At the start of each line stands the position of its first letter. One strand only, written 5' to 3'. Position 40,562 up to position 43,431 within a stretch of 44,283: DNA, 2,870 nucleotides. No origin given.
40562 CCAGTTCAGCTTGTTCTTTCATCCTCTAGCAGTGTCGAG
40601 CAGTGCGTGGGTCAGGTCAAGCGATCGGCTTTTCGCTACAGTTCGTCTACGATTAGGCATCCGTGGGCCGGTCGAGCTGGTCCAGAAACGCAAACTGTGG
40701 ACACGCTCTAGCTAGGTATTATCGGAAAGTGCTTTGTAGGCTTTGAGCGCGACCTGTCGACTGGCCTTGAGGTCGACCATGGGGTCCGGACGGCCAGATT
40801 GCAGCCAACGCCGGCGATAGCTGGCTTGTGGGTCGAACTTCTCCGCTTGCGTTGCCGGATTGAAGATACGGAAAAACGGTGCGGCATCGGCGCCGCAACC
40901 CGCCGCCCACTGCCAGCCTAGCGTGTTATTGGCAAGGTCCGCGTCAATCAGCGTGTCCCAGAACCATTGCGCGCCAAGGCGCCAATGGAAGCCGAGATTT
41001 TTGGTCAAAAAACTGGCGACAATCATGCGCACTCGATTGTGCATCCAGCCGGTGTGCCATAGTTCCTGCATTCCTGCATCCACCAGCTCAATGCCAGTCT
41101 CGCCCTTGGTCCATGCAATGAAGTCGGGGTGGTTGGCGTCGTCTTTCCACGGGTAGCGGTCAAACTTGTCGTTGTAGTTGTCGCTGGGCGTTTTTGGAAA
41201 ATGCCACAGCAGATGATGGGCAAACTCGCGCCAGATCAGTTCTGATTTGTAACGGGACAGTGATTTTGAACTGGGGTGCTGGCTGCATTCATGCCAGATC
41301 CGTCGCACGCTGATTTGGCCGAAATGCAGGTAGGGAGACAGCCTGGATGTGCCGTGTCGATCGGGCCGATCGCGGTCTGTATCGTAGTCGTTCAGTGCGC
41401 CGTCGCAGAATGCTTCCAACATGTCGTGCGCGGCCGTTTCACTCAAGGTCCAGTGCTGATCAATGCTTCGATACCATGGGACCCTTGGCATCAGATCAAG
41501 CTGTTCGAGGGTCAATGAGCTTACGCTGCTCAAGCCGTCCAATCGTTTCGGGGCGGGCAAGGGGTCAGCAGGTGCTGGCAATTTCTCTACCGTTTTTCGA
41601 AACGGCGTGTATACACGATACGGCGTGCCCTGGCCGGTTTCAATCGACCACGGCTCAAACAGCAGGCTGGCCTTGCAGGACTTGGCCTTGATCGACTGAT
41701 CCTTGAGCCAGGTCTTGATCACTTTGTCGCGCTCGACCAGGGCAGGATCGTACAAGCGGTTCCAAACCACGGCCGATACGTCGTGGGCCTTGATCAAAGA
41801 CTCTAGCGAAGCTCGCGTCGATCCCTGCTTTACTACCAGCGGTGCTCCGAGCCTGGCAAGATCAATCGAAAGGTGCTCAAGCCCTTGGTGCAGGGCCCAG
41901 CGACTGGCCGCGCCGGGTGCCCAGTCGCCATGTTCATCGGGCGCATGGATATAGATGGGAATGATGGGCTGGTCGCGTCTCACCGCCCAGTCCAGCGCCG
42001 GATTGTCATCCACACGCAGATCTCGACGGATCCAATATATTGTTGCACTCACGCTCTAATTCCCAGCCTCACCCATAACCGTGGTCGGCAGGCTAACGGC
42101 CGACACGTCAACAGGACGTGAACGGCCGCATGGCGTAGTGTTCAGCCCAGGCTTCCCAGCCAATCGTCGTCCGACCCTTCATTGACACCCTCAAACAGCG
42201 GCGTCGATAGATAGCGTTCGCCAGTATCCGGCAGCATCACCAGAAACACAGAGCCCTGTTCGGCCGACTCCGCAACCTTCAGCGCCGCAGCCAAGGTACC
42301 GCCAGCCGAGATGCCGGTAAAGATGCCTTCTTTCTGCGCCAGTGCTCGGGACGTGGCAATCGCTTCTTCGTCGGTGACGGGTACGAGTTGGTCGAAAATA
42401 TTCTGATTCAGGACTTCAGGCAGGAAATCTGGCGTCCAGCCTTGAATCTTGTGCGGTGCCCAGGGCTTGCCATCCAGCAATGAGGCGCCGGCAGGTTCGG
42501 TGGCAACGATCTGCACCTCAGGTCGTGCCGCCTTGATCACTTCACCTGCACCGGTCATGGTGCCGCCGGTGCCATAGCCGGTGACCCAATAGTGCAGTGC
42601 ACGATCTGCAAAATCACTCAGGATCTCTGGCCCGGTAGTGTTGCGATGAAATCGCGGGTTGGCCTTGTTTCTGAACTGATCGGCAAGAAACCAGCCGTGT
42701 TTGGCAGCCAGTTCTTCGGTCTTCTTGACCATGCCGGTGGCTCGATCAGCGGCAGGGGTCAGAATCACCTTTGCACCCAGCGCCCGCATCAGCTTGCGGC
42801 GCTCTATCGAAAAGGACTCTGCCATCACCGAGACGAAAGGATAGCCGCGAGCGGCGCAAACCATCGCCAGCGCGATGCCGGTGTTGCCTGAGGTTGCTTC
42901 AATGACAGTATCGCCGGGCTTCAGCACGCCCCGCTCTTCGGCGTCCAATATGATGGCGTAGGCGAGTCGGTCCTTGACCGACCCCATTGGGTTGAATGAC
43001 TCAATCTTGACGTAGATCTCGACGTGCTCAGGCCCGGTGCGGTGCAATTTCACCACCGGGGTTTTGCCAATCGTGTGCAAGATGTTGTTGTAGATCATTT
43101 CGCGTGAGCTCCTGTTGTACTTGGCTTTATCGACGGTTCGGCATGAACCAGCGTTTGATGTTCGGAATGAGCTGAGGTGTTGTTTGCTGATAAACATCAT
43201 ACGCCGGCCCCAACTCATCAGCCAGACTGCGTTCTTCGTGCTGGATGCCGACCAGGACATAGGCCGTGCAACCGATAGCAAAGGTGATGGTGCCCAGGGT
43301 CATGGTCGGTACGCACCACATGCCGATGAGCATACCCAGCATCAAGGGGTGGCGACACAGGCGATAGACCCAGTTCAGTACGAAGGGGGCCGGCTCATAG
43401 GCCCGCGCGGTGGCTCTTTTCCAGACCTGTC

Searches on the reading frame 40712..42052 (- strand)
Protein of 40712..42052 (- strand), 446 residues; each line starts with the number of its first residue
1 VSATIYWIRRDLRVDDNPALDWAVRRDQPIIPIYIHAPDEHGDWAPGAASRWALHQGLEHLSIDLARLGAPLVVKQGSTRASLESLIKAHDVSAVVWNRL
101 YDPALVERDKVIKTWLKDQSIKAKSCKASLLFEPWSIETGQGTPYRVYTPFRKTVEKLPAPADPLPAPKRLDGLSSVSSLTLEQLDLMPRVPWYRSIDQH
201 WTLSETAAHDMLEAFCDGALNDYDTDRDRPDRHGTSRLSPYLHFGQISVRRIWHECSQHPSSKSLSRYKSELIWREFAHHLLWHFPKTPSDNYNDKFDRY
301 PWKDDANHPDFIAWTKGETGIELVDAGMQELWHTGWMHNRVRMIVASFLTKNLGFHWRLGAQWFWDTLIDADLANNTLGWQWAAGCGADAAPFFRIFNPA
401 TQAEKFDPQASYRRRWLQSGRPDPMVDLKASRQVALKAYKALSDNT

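Call 68: search_protein_families(library=pfam, proteins=[window:40712-42052:-], max_evalue=0.01)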
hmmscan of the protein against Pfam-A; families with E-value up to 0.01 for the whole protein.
window:40712-42052:- (446 aa): 2 families
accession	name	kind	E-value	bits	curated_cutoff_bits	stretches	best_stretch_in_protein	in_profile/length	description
PF03441.19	FAD_binding_7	-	2.2e-66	223.6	27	1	270-418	3-151/203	FAD binding domain of DNA photolyase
PF00875.24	DNA_photolyase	-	1.4e-48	165.4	26.6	1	4-168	1-163/164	DNA photolyase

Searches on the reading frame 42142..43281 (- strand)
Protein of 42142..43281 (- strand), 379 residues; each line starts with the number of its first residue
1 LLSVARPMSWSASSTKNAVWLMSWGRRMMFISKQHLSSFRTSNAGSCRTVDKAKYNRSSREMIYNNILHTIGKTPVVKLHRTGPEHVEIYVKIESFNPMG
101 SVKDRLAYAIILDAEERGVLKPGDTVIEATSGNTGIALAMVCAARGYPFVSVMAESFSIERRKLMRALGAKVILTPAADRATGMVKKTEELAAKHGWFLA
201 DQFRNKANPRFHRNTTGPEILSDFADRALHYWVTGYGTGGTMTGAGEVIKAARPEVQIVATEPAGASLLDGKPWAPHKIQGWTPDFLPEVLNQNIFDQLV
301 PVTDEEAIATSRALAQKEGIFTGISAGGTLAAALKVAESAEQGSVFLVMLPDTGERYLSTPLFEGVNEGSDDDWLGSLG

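Call 68: search_protein_families(library=pfam, proteins=[window:42142-43281:-], max_evalue=0.01)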
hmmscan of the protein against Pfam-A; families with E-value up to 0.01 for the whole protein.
window:42142-43281:- (379 aa): 1 family
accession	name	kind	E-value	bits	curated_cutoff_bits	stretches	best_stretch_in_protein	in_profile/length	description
PF00291.31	PALP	-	1.6e-67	228.4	35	1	68-352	2-295/295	Pyridoxal-phosphate dependent enzyme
